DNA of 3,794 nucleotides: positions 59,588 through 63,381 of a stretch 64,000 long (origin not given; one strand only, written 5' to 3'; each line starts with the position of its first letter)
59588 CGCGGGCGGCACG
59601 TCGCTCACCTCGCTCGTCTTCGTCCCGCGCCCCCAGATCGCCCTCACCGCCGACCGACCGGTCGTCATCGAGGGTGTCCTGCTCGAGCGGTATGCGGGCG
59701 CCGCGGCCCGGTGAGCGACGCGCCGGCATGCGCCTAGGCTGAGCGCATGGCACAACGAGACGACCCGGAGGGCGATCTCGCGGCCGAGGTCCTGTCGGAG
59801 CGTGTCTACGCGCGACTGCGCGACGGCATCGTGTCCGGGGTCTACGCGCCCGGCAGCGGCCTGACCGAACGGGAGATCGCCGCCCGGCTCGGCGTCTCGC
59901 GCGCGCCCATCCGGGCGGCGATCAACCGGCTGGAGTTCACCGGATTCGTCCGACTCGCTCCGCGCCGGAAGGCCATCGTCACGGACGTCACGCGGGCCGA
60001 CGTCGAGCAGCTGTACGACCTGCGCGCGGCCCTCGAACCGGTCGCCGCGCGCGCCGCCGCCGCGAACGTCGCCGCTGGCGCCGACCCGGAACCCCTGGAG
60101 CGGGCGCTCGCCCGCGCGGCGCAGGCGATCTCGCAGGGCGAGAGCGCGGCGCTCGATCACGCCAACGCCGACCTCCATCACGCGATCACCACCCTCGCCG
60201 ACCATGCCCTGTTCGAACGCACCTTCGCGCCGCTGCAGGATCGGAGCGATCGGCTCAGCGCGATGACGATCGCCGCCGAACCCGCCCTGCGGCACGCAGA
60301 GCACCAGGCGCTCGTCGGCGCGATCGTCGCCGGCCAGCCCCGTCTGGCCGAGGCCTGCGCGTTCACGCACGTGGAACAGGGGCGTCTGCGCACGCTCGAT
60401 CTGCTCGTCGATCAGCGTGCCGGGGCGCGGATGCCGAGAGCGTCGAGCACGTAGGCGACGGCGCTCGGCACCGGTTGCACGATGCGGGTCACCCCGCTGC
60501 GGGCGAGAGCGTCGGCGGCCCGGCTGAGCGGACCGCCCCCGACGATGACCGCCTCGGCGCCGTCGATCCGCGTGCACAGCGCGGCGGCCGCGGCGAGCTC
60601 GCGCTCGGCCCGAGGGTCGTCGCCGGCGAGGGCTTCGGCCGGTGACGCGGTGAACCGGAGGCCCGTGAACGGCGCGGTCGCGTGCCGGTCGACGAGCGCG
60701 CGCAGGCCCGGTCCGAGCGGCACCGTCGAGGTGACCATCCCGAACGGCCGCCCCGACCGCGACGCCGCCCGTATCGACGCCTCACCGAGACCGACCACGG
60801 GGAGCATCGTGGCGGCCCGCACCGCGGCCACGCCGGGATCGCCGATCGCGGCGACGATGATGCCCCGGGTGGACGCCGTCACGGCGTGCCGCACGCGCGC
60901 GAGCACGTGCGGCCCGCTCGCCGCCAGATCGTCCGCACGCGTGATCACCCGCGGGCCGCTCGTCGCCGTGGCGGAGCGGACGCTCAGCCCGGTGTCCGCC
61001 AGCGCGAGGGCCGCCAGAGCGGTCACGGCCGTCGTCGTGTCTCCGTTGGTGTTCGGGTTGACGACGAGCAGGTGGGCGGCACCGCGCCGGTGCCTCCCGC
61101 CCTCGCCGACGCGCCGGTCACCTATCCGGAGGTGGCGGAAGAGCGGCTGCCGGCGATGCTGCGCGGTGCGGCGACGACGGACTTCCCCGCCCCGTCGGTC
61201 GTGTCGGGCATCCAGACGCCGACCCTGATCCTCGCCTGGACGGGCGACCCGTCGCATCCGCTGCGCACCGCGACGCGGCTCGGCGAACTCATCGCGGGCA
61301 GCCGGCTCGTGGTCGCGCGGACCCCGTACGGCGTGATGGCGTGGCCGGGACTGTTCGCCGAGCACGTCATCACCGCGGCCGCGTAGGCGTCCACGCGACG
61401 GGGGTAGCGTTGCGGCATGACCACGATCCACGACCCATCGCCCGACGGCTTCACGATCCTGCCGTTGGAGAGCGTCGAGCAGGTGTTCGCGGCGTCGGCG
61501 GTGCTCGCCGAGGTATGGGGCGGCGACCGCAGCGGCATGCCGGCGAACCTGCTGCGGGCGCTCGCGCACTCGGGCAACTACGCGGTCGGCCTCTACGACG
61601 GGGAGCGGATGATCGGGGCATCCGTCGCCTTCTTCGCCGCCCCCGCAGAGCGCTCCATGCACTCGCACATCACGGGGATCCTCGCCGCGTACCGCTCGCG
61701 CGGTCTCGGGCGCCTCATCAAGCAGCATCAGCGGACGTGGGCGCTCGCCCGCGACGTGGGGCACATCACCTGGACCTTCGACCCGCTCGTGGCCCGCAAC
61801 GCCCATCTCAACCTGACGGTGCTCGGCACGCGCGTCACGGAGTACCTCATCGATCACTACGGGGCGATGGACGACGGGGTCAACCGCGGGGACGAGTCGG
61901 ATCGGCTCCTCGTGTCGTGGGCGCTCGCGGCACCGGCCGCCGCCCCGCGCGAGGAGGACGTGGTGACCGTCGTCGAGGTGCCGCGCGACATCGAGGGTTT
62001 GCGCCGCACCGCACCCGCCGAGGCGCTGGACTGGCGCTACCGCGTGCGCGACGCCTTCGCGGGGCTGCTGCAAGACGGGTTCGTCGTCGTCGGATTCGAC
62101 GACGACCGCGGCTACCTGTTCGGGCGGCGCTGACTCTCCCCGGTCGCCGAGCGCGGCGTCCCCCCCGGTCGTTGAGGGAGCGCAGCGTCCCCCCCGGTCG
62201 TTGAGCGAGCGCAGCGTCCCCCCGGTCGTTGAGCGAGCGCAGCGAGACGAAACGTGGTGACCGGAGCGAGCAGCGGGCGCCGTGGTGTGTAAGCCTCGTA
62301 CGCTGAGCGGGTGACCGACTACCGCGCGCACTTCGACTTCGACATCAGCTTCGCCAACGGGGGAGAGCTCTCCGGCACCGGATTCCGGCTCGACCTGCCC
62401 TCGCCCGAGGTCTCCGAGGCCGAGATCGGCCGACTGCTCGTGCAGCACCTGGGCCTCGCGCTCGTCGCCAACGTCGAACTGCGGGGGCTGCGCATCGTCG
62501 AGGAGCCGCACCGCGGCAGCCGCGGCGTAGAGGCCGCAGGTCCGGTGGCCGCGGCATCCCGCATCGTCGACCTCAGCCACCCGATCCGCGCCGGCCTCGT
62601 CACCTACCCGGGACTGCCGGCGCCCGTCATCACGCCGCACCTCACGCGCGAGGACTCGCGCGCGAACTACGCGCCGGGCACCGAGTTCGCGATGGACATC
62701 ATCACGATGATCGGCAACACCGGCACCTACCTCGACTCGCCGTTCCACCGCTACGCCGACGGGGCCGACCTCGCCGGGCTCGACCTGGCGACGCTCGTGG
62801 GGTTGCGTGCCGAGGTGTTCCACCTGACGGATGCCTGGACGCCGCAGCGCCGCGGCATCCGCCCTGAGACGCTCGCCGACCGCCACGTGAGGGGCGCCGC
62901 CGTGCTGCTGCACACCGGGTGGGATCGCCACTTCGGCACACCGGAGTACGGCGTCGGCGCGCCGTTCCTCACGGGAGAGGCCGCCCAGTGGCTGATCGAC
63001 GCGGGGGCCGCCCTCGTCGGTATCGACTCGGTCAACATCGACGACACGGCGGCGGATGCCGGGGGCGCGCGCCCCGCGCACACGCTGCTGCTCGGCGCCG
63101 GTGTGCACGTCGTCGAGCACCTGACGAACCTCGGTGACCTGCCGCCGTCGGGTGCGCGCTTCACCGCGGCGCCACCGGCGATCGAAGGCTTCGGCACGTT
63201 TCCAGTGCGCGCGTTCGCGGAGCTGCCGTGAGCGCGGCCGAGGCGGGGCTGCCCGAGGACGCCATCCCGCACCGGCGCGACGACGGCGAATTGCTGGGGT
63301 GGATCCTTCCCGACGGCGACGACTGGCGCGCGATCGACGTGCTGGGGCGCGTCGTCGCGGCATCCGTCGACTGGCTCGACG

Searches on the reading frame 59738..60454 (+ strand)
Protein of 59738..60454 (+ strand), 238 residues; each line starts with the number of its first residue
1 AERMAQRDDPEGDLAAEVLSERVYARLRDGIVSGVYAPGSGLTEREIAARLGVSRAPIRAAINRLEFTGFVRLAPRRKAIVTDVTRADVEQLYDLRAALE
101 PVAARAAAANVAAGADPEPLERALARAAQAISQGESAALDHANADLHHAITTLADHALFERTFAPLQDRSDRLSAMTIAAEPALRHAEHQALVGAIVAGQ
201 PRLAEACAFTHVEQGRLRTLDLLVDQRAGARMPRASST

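Call 70: search_protein_families(library=pfam, proteins=[window:59738-60454:+], max_evalue=0.000001)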
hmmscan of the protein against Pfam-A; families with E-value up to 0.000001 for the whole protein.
window:59738-60454:+ (238 aa): 2 families
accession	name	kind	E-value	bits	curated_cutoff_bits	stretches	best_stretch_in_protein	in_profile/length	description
PF00392.27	GntR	-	1.5e-17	63.4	27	1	19-77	1-60/64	Bacterial regulatory proteins, gntR family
PF07729.17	FCD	-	1.1e-16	61.9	24.3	1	91-213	1-124/125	FCD domain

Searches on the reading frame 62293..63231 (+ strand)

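Call 70: search_protein_families(library=pfam, proteins=[window:62293-63231:+], max_evalue=0.000001)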
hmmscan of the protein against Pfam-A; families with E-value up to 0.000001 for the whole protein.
window:62293-63231:+ (312 aa): 1 family
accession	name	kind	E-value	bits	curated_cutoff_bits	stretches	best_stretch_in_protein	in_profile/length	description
PF04199.19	Cyclase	-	4.2e-23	82.6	23.1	1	92-250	1-141/142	Putative cyclase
